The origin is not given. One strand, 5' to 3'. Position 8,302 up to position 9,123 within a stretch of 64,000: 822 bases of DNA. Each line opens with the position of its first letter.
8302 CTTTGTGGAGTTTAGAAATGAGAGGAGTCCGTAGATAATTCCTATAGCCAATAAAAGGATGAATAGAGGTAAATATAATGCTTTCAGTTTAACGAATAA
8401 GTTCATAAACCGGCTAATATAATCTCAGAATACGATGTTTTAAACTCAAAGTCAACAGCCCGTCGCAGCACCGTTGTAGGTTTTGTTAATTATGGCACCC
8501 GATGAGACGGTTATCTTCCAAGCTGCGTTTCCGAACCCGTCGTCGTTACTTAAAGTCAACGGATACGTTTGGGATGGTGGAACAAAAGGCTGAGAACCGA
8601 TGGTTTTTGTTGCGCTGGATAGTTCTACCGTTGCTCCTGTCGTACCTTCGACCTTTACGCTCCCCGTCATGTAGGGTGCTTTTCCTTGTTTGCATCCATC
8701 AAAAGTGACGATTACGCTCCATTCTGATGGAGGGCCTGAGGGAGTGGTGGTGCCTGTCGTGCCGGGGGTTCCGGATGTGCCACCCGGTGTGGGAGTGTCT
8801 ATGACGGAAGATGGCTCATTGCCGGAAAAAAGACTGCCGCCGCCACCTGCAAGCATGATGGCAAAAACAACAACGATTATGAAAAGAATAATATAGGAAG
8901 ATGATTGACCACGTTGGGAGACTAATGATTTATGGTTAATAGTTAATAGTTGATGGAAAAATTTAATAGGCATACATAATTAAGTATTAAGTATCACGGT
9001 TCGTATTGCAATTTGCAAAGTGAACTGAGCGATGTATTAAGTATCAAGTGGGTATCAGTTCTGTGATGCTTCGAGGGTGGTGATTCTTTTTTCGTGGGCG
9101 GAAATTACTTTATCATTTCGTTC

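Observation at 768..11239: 10-kb island of consecutive secreted/surface genes (nine of ten on the minus strand) built around a recurring, unnamed ~200-aa C-terminal domain (fourth copy at 42012-44249)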

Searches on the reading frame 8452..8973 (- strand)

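Call 4: search_protein_families(library=pfam, proteins=[window:8452-8973:-], max_evalue=0.1)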
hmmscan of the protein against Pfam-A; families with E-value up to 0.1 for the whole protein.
window:8452-8973:- (173 aa): 1 family
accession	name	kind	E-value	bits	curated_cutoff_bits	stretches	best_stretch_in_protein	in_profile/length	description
PF10907.13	DUF2749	-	0.0032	17.9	25.5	1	32-69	7-44/72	Protein of unknown function (DUF2749)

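Call 5: search_protein_families(library=ncbifam, proteins=[window:8452-8973:-], max_evalue=0.1)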
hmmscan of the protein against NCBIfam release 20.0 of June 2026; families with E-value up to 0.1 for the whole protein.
window:8452-8973:- (173 aa): 0 families

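Call 64: search_protein_families(library=phrogs, proteins=[window:8455-8973:-], max_evalue=0.01)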
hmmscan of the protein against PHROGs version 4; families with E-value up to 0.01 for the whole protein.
window:8455-8973:- (173 aa): 0 families
